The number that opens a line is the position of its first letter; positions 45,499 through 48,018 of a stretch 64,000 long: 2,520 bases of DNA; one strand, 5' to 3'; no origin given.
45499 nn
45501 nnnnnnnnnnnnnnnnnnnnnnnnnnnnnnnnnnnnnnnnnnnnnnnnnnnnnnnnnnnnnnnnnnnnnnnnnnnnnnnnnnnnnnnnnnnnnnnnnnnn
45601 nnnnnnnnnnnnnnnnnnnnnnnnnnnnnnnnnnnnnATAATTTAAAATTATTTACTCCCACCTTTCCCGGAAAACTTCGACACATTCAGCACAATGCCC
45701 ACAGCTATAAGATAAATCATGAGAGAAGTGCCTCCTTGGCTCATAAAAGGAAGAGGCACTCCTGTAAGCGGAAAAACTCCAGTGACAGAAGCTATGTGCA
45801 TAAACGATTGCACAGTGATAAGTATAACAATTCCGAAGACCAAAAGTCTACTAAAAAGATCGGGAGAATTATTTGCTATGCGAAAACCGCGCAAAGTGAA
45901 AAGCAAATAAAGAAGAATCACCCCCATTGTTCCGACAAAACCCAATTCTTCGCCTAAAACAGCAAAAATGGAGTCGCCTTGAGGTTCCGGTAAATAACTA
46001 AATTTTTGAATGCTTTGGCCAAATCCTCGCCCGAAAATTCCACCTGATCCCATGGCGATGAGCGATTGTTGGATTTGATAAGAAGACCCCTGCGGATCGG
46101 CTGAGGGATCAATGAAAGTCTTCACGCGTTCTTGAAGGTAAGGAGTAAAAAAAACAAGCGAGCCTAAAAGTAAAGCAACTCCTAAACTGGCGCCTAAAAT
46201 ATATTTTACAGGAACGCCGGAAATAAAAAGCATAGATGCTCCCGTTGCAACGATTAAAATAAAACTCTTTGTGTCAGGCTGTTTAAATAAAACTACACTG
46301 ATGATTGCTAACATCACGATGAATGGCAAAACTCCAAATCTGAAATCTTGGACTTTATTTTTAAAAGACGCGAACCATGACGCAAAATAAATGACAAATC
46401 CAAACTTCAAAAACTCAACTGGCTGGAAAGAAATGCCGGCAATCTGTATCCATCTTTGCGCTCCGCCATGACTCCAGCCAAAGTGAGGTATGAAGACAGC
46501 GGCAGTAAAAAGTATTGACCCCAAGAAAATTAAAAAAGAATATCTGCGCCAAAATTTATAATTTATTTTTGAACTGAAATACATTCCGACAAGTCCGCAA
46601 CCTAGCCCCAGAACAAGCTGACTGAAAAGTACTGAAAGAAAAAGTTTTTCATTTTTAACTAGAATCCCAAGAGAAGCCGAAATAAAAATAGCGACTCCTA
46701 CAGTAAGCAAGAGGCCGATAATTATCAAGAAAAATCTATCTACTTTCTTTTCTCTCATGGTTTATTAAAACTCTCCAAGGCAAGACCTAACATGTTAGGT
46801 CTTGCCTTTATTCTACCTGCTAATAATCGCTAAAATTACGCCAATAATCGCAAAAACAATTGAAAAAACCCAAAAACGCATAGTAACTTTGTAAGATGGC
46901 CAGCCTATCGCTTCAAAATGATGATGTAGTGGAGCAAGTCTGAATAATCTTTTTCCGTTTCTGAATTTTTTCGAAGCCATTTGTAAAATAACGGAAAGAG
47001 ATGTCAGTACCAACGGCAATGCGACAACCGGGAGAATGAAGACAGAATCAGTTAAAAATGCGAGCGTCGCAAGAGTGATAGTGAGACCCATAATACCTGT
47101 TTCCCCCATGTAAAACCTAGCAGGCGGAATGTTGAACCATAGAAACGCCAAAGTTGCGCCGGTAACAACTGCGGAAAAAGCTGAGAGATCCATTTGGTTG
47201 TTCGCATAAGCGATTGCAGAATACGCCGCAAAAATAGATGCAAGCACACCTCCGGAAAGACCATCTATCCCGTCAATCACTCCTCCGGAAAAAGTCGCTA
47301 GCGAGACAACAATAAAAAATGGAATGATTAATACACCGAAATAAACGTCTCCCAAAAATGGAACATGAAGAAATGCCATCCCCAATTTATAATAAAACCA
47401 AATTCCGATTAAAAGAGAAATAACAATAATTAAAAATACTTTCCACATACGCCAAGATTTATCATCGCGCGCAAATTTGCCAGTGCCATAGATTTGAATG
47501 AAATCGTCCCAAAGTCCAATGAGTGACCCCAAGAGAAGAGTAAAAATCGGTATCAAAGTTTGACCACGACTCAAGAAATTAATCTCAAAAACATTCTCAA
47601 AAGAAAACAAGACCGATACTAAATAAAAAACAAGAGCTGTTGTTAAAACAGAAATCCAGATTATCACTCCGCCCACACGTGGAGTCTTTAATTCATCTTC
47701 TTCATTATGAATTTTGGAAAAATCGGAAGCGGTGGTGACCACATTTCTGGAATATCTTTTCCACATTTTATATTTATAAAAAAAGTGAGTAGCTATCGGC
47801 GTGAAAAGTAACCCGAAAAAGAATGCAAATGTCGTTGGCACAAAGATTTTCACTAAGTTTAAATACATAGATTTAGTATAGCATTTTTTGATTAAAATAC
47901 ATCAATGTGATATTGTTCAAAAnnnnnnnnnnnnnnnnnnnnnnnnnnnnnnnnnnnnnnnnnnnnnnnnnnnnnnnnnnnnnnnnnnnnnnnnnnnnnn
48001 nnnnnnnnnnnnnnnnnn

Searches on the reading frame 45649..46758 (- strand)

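Call 52: search_protein_families(library=pfam, proteins=[window:45649-46758:-], max_evalue=0.0001)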
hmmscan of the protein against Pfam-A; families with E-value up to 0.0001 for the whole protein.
window:45649-46758:- (369 aa): 1 family
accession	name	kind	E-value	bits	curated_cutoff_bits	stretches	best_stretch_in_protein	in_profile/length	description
PF01098.24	FTSW_RODA_SPOVE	-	1.7e-95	320.5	26.4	1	10-363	4-354/356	Cell cycle protein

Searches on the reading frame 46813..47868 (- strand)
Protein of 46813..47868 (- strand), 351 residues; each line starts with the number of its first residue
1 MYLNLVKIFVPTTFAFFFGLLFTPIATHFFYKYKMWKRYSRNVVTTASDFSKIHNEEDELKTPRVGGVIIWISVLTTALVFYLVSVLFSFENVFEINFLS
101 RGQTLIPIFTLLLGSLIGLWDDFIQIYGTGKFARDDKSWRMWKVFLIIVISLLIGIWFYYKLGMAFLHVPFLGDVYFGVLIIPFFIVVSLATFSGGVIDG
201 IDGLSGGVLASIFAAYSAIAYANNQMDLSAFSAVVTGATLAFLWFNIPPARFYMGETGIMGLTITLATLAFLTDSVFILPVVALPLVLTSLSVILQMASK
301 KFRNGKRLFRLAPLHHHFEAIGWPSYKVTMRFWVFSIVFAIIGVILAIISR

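Call 52: search_protein_families(library=pfam, proteins=[window:46813-47868:-], max_evalue=0.0001)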
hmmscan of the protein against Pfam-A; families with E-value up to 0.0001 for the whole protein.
window:46813-47868:- (351 aa): 1 family
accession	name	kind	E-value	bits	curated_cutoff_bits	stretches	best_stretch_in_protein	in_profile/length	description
PF00953.26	Glycos_transf_4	-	2e-19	70.6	27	1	107-271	4-157/160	Glycosyl transferase family 4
